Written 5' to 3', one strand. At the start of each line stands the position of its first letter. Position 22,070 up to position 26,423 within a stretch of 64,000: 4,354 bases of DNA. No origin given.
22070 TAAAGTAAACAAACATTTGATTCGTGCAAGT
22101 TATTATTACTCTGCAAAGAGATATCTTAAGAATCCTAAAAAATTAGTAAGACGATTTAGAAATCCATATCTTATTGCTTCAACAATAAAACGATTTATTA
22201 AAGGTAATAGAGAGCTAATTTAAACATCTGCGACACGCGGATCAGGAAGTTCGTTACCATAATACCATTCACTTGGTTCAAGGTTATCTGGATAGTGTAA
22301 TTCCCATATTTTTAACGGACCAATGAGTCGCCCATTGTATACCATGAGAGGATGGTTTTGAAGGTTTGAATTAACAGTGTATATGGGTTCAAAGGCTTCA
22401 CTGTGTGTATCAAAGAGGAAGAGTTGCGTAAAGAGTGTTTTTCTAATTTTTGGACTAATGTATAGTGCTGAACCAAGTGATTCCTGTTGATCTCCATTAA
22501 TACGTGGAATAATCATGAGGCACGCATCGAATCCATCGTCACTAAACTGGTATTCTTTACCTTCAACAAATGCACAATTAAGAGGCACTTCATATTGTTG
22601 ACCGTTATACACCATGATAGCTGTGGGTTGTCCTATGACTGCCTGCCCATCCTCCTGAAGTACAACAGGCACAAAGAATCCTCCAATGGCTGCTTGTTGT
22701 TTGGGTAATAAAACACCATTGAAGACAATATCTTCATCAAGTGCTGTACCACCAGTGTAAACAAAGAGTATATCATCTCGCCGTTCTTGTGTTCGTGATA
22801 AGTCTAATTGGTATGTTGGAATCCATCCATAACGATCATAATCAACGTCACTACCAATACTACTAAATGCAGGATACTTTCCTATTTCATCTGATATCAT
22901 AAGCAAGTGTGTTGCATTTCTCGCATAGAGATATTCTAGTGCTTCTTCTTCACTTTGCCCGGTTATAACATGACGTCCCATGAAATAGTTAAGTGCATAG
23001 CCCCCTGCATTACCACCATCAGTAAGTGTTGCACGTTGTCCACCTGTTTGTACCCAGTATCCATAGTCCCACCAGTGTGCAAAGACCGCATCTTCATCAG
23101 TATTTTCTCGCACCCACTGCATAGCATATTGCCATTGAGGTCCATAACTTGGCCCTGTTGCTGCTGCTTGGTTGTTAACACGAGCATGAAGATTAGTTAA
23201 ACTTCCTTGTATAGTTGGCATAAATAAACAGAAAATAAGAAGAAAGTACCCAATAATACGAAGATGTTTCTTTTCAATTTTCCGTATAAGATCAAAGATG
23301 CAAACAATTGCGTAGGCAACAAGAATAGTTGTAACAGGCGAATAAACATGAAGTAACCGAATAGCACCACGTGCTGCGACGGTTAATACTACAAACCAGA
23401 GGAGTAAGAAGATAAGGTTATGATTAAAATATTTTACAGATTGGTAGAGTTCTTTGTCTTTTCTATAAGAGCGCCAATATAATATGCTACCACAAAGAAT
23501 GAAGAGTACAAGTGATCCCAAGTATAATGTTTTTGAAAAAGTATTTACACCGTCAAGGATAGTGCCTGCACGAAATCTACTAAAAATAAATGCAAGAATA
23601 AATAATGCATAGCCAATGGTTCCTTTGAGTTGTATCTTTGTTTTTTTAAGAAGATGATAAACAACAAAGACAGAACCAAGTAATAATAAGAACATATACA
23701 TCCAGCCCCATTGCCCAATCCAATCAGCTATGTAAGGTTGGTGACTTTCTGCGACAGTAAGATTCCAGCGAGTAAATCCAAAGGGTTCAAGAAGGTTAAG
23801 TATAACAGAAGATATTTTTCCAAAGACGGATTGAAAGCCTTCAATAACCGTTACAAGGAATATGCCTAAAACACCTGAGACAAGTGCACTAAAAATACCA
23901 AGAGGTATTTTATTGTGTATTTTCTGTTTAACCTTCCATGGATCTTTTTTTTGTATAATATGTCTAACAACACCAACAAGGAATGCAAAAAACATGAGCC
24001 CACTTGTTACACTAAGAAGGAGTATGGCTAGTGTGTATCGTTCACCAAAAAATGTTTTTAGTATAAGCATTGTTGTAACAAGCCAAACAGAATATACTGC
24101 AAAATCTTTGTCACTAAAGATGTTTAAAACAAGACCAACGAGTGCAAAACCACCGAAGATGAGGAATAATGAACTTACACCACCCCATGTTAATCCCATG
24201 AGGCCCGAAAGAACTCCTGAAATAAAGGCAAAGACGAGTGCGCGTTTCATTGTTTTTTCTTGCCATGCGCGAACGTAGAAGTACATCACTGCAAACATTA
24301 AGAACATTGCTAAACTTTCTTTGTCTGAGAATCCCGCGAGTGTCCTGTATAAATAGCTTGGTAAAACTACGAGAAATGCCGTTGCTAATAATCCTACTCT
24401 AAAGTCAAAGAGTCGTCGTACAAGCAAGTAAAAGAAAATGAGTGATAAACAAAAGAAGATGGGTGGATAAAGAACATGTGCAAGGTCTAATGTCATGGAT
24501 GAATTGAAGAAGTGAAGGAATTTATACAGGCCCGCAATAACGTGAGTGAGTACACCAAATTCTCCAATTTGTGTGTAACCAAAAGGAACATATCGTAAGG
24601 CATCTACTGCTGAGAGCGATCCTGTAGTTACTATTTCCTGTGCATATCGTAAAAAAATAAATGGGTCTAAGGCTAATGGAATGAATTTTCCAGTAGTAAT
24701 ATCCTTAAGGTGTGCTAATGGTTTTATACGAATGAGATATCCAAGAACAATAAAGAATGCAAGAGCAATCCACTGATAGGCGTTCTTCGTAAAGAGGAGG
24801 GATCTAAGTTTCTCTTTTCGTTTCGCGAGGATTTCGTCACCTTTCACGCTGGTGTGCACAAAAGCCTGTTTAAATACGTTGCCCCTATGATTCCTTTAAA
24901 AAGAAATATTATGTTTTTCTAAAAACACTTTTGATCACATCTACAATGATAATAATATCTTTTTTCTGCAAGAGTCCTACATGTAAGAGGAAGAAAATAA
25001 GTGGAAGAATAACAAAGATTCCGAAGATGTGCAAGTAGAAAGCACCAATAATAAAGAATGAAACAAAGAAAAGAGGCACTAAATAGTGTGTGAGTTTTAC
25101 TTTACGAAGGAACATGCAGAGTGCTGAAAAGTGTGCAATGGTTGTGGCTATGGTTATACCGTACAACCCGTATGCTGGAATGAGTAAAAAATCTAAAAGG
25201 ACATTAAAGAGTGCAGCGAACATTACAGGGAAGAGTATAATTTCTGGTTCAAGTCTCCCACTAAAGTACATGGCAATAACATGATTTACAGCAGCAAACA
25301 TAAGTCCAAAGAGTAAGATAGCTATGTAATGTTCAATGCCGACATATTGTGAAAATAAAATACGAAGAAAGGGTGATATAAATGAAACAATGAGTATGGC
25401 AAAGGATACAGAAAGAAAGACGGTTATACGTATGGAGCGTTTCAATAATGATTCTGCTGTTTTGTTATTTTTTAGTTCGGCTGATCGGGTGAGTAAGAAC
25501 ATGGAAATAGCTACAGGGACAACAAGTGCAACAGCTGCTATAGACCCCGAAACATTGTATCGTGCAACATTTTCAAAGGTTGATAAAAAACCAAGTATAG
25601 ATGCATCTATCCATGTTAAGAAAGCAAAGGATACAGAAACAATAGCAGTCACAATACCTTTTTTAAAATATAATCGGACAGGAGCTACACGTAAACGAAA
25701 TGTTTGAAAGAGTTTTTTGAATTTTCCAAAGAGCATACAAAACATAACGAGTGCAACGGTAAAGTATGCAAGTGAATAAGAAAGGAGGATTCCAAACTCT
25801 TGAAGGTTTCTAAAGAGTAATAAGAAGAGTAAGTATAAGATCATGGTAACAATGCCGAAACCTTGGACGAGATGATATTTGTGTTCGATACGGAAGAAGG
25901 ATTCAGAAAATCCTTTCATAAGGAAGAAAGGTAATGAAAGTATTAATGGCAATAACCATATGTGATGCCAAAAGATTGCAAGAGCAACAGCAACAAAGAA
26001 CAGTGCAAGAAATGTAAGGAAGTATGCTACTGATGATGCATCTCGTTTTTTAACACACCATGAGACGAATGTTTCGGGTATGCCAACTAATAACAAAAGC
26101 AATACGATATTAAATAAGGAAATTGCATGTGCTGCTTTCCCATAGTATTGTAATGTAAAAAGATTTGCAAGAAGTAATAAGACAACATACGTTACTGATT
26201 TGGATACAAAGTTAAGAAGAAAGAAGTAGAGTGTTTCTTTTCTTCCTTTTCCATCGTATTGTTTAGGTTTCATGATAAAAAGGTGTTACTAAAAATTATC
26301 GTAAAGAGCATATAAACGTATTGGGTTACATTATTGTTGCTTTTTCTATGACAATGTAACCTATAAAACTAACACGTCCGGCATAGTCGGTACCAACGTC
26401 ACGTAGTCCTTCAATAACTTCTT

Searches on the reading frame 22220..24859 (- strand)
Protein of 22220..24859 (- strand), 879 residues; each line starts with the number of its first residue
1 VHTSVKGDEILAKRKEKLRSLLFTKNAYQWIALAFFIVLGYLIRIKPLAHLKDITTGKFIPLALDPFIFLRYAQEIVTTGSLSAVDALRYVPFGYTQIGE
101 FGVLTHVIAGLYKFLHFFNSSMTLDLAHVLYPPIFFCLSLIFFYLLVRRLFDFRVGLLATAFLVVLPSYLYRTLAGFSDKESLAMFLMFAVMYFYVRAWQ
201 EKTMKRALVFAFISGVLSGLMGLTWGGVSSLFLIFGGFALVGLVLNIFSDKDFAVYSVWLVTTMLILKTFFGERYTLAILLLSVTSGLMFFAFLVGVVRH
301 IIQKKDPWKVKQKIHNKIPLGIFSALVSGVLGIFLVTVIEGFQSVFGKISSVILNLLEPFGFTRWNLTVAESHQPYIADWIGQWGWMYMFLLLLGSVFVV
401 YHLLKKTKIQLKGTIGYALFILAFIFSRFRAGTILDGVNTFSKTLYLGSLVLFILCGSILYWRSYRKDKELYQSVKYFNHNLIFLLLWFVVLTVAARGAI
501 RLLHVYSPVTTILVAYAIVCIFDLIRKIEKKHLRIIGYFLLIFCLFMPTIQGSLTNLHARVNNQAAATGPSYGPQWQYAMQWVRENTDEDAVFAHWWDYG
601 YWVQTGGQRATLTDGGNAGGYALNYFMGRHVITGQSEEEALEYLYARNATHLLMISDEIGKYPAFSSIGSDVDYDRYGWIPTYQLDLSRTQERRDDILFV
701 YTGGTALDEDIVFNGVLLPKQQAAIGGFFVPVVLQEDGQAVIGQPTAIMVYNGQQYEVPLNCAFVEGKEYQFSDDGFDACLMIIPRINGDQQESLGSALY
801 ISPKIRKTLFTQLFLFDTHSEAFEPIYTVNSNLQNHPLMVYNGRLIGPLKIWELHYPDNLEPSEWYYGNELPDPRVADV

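Call 39: search_protein_families(library=pfam, proteins=[window:22220-24859:-], max_evalue=0.001)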
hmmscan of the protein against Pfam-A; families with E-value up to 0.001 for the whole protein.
window:22220-24859:- (879 aa): 2 families
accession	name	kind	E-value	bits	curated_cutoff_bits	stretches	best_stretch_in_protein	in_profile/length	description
PF02516.20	STT3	-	1.2e-19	71.6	24.5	1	59-378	27-333/405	Oligosaccharyl transferase STT3, N-terminal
PF21436.2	STT3-PglB_core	-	0.00028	21.8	23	1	590-630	3-41/131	STT3/PglB/AglB core domain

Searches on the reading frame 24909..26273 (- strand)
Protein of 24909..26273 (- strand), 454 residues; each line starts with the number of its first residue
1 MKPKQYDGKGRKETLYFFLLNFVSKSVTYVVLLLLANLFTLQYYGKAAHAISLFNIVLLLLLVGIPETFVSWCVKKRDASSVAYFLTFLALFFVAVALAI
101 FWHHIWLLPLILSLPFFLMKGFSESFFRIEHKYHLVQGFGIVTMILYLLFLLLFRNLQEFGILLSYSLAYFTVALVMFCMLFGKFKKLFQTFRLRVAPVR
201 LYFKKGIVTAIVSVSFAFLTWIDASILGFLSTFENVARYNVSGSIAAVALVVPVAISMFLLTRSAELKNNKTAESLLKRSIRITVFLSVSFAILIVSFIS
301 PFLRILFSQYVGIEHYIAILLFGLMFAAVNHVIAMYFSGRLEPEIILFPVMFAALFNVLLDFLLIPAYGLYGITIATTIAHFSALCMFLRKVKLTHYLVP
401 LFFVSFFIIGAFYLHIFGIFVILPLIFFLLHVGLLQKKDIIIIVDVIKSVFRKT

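Call 39: search_protein_families(library=pfam, proteins=[window:24909-26273:-], max_evalue=0.001)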
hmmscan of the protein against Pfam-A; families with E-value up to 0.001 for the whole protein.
window:24909-26273:- (454 aa): 2 families
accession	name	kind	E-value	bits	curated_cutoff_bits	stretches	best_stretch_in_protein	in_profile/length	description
PF01943.22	Polysacc_synt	-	0.0002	21.3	28.2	1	12-256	3-261/274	Polysaccharide biosynthesis protein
PF01554.23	MatE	-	0.00021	21.5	24.9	1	210-363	3-161/161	MatE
